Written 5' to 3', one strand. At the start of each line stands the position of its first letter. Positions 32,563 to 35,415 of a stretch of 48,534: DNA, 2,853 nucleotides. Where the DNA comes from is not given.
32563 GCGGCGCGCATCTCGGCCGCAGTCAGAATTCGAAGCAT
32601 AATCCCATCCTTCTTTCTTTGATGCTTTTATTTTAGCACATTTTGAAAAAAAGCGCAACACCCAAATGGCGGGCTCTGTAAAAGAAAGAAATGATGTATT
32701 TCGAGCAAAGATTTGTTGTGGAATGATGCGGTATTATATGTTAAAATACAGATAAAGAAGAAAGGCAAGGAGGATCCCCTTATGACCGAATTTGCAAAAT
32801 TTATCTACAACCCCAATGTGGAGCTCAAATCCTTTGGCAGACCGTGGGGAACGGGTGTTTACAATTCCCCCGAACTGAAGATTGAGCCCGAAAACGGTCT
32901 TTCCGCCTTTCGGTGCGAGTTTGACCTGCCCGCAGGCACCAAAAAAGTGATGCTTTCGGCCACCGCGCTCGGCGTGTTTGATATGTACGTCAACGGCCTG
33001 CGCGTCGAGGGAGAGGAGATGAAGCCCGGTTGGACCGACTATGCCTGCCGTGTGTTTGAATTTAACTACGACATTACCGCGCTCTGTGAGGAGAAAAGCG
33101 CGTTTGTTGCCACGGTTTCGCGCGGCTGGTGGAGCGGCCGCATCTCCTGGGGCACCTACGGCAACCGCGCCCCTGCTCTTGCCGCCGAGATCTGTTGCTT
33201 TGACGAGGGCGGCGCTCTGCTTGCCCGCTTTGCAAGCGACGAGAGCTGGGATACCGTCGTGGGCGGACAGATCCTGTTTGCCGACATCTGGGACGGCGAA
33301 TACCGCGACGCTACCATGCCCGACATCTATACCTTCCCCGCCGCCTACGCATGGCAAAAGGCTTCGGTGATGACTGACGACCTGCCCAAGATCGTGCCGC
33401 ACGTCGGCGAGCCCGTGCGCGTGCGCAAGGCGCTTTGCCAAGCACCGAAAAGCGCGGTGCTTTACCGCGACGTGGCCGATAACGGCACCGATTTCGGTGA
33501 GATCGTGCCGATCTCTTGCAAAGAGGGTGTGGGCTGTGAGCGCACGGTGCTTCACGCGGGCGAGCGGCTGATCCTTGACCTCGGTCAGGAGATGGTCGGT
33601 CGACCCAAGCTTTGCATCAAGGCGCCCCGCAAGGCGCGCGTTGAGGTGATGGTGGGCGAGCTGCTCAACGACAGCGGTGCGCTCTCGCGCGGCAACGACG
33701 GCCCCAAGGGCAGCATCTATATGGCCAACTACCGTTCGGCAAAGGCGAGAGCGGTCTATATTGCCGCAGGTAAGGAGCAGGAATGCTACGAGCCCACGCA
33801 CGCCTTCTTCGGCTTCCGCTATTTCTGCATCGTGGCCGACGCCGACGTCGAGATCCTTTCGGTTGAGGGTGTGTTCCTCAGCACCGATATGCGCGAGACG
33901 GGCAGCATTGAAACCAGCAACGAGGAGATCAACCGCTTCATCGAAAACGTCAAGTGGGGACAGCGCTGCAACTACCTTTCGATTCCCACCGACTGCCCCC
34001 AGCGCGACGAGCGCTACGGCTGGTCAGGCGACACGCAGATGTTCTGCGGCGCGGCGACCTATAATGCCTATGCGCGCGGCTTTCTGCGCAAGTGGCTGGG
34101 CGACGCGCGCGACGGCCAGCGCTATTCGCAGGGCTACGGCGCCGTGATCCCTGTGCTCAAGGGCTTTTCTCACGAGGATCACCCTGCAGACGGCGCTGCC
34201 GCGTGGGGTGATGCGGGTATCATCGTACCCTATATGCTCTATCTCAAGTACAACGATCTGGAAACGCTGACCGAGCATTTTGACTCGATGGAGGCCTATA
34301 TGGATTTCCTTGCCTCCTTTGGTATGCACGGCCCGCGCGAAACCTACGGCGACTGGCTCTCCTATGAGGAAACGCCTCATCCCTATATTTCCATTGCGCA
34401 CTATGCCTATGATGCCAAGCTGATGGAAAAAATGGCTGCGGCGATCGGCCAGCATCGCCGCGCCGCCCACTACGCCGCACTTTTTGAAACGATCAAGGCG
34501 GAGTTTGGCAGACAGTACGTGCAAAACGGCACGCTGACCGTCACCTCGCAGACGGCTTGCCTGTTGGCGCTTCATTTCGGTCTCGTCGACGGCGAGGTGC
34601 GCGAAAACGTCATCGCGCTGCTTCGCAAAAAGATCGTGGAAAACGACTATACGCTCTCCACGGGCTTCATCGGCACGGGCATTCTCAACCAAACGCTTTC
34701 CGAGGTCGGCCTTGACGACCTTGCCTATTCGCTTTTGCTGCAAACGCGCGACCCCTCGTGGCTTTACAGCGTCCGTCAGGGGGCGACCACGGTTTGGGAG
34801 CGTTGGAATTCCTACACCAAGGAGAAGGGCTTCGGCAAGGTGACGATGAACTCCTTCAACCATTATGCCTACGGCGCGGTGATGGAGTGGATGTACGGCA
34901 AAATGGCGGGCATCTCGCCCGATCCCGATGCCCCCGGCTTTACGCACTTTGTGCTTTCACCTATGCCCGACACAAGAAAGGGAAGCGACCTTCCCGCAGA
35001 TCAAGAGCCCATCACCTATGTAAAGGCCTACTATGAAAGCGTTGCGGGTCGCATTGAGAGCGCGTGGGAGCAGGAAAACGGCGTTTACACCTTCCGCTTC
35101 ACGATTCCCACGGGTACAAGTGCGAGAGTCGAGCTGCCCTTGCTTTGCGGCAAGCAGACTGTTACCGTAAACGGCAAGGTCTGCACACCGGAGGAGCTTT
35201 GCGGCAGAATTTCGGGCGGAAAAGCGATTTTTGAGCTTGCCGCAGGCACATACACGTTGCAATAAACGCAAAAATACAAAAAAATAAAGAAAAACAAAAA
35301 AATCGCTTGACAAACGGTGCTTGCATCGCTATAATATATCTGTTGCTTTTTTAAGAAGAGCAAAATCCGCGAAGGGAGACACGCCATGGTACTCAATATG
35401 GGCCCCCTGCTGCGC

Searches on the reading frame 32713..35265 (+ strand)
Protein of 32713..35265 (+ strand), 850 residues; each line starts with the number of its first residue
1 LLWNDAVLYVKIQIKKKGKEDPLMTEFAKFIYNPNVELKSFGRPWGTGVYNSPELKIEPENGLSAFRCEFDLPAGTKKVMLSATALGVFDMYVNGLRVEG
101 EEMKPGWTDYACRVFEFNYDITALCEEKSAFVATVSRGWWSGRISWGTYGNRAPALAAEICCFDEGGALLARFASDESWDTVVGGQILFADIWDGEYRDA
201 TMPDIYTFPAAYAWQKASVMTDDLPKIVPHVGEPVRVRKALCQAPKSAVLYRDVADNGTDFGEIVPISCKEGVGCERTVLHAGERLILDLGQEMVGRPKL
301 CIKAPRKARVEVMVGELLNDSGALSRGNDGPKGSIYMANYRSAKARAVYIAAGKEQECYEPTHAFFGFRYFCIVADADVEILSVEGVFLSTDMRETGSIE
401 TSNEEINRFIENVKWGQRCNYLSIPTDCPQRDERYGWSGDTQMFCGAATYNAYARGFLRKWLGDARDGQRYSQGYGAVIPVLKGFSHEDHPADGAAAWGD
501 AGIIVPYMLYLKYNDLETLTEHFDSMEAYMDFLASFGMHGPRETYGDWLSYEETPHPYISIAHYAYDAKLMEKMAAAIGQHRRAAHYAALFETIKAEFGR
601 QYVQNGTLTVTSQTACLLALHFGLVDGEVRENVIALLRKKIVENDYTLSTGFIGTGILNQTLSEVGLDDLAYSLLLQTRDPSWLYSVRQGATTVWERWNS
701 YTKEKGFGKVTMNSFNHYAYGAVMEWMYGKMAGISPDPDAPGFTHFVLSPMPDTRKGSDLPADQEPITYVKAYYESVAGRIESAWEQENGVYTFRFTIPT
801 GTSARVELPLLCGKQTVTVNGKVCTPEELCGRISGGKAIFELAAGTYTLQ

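Call 73: search_protein_families(library=pfam, proteins=[window:32713-35265:+])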
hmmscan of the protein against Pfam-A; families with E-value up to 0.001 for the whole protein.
window:32713-35265:+ (850 aa): 4 families
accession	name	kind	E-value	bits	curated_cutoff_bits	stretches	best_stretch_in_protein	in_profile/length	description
PF17389.8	Bac_rhamnosid6H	-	2.8e-103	346.2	24.5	1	394-729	1-337/339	Bacterial alpha-L-rhamnosidase 6 hairpin glycosidase domain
PF08531.16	Bac_rhamnosid_N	-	2.2e-22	80.1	25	1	77-238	4-171/172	Alpha-L-rhamnosidase N-terminal domain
PF05592.18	Bac_rhamnosid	-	9.3e-17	61.3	22.2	1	284-375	6-86/102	Bacterial alpha-L-rhamnosidase concanavalin-like domain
PF17390.7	Bac_rhamnosid_C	-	3.5e-15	56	22.1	1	733-815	1-70/78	Bacterial alpha-L-rhamnosidase C-terminal domain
